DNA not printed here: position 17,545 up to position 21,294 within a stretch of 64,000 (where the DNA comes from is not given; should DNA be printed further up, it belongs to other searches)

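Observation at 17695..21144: CheY-like phospho-receiver domain embedded inside a tandem HdrA flavin/FeS electron-bifurcation subunit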

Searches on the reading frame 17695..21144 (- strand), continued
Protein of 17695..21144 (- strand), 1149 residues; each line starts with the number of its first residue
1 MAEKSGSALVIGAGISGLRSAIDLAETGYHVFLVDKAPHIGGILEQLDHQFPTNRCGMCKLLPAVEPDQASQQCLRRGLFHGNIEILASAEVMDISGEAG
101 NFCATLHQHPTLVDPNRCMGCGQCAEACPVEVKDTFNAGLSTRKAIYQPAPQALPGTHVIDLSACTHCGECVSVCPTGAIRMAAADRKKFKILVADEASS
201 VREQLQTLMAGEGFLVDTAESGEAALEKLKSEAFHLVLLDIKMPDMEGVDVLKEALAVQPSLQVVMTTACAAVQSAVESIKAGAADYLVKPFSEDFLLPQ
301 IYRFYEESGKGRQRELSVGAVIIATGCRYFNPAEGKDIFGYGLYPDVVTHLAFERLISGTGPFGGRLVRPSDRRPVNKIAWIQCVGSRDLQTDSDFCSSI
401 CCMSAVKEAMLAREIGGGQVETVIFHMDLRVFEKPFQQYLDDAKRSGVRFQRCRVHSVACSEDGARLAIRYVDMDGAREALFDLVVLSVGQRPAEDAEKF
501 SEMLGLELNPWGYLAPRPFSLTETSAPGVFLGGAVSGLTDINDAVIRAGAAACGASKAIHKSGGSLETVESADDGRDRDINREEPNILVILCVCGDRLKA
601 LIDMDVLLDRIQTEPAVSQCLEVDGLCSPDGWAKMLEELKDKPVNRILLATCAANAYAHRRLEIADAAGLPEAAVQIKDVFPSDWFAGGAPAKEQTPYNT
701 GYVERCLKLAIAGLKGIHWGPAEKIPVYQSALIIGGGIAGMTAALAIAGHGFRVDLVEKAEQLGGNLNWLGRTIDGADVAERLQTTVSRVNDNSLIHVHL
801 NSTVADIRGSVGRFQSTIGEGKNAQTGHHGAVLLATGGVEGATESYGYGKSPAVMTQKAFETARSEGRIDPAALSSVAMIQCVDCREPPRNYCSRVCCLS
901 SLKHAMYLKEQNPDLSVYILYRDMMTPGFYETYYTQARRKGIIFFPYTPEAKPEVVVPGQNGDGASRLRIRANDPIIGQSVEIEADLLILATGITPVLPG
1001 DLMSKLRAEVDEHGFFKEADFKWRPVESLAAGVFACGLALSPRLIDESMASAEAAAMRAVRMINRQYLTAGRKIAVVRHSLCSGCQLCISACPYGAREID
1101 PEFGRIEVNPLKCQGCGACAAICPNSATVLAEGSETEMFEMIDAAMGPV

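Call 55: search_protein_families(library=pfam, proteins=[L007:15040-17373:+, L007:17449-18627:+, L009:17632-18900:+, L007:4346-4855:+, L009:3986-4525:+, L004:17537-19048:-, L004:19014-21344:-, L004:21322-21735:-, L004:3101-4774:+], max_evalue=0.0001)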
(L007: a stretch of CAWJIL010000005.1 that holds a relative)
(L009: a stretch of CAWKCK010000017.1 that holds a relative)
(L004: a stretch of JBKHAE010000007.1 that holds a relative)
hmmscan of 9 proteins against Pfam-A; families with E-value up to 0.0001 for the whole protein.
L007:15040-17373:+ (778 aa): 7 families
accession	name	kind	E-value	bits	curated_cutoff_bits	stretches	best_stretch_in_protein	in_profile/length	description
PF02518.31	HATPase_c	-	2e-20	73.7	26.4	1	661-775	2-108/111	Histidine kinase-, DNA gyrase B-, and HSP90-like ATPase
PF08448.16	PAS_4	-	2.1e-16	60.6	23.1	2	308-413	1-109/110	PAS fold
PF13426.13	PAS_9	-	6.1e-14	52.6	27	1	435-531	2-103/103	PAS domain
PF00989.32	PAS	-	2.2e-12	47.4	22.6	1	425-492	2-69/113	PAS fold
PF00512.31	HisKA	-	2.4e-09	37.5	26.9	1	548-615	2-63/66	His Kinase A (phospho-acceptor) domain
PF00672.30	HAMP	-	2.3e-08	34.6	25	1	240-289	1-50/53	HAMP domain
PF13188.13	PAS_8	-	1.4e-07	31.6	21.8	1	425-479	2-55/65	PAS domain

L007:17449-18627:+ (393 aa): 3 families
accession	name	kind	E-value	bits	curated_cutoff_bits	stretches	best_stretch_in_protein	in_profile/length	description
PF00072.30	Response_reg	-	7.1e-29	100.7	30.2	1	13-119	1-107/111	Response regulator receiver domain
PF02518.31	HATPase_c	-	1.4e-21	77.4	26.4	1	269-378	2-109/111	Histidine kinase-, DNA gyrase B-, and HSP90-like ATPase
PF14501.12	HATPase_c_5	-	3.1e-06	27.4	22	1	275-364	8-90/102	GHKL domain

L009:17632-18900:+ (423 aa): 3 families
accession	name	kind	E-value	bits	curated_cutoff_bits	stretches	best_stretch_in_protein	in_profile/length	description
PF00072.30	Response_reg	-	1.1e-29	103.2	30.2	1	45-154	1-110/111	Response regulator receiver domain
PF02518.31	HATPase_c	-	3.5e-24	85.8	26.4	1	304-411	5-110/111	Histidine kinase-, DNA gyrase B-, and HSP90-like ATPase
PF14501.12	HATPase_c_5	-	9.8e-06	25.9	22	1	305-395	6-89/102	GHKL domain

L007:4346-4855:+ (170 aa): 1 family
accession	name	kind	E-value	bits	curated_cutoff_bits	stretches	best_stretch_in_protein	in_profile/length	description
PF00072.30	Response_reg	-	1.5e-14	54.5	30.2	1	37-121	1-84/111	Response regulator receiver domain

L009:3986-4525:+ (180 aa): 1 family
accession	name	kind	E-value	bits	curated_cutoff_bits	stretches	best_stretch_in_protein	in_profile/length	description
PF00072.30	Response_reg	-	4.6e-06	27.2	30.2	1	43-126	1-82/111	Response regulator receiver domain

L004:17537-19048:- (504 aa): 5 families
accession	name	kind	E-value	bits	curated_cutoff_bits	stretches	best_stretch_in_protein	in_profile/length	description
PF00072.30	Response_reg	-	7.8e-32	110.2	30.2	1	9-118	1-110/111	Response regulator receiver domain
PF02518.31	HATPase_c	-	4.1e-25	88.8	26.4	1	397-503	3-108/111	Histidine kinase-, DNA gyrase B-, and HSP90-like ATPase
PF14501.12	HATPase_c_5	-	1.1e-07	32.1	22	1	402-493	8-93/102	GHKL domain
PF13426.13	PAS_9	-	2.7e-06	28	27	1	177-268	3-96/103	PAS domain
PF13589.12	HATPase_c_3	-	4.4e-05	24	25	0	401-475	4-80/137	Histidine kinase-, DNA gyrase B-, and HSP90-like ATPase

L004:19014-21344:- (777 aa): 7 families
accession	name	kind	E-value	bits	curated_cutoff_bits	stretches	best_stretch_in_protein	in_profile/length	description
PF02518.31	HATPase_c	-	2.3e-21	76.7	26.4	1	650-766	1-110/111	Histidine kinase-, DNA gyrase B-, and HSP90-like ATPase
PF08448.16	PAS_4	-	6.5e-17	62.2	23.1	2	298-404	1-110/110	PAS fold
PF00989.32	PAS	-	3.2e-16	59.8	22.6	1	415-508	2-100/113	PAS fold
PF13426.13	PAS_9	-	2.9e-15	56.9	27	1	424-521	1-103/103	PAS domain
PF00672.30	HAMP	-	4.5e-12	46.5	25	1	230-280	1-51/53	HAMP domain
PF13188.13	PAS_8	-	5.7e-12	45.5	21.8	1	414-460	1-43/65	PAS domain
PF00512.31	HisKA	-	1.4e-11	44.7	26.9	1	538-605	2-63/66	His Kinase A (phospho-acceptor) domain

L004:21322-21735:- (138 aa): 1 family
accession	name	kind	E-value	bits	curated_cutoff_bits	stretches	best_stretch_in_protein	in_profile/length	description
PF00072.30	Response_reg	-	3.6e-20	72.6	30.2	1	26-134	1-111/111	Response regulator receiver domain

L004:3101-4774:+ (558 aa): 5 families
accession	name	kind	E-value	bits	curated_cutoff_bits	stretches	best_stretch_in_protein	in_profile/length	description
PF00072.30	Response_reg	-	8.9e-31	106.8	30.2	1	49-158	1-110/111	Response regulator receiver domain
PF02518.31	HATPase_c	-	4.7e-28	98.3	26.4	1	446-555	1-110/111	Histidine kinase-, DNA gyrase B-, and HSP90-like ATPase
PF00512.31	HisKA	-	1.4e-13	51.1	26.9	1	332-401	2-63/66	His Kinase A (phospho-acceptor) domain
PF13426.13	PAS_9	-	6.2e-07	30.1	27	1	205-309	2-103/103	PAS domain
PF00989.32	PAS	-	1.8e-06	28.3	22.6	1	197-306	4-112/113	PAS fold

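Call 83: search_solved_structures(query=L007:15190-15681:+, max_evalue=10, show_alignments=1)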
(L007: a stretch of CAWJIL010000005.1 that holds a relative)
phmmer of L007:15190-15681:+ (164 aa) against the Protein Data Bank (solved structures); distinct sequences matched with E-value up to 10: 3.
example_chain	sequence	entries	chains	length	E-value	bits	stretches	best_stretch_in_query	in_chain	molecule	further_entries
4ncd_A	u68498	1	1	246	0.45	13.8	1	12-86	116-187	Gram-negative pili assembly chaperone, N-terminal domain protein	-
6k73_A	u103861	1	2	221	1.1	12.5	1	12-86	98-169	Colonization factor antigen I chaperone CfaA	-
1w6b_A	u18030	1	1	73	1.6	12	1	129-147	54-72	LONG NEUROTOXIN 1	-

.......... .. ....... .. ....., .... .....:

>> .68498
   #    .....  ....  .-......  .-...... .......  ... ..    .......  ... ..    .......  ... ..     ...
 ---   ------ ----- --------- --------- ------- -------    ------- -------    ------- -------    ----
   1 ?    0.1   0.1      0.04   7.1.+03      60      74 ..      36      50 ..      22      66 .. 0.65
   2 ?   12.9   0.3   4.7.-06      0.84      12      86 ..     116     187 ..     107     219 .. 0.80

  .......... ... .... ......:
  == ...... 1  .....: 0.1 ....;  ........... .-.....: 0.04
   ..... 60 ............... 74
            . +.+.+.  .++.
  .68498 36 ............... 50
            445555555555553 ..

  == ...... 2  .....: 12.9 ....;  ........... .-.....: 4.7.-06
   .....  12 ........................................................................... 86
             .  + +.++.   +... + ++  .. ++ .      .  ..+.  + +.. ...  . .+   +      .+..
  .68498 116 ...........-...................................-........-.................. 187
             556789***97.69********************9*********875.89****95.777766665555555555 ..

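Call 85: search_protein_families(library=pfam, proteins=[L007:15106-15759:+], max_evalue=10)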
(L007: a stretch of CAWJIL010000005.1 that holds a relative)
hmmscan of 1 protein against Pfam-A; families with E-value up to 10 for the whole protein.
L007:15106-15759:+ (218 aa): 4 families
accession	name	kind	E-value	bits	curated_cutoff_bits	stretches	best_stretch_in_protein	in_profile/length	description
PF21563.3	Mcp40H-20_sensor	-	0.00011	22.9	27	1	66-187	11-112/112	Methyl-accepting chemotaxis sensory transducer, class 40H, sensor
PF18059.6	Csd3_N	-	0.0098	16.6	27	1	33-102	13-79/83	Csd3 N-terminal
PF00558.24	Vpu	-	0.025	14.8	24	1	17-55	9-47/81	Vpu protein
PF02605.20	PsaL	-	0.13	12.3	25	1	11-53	71-116/150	Photosystem I reaction centre subunit XI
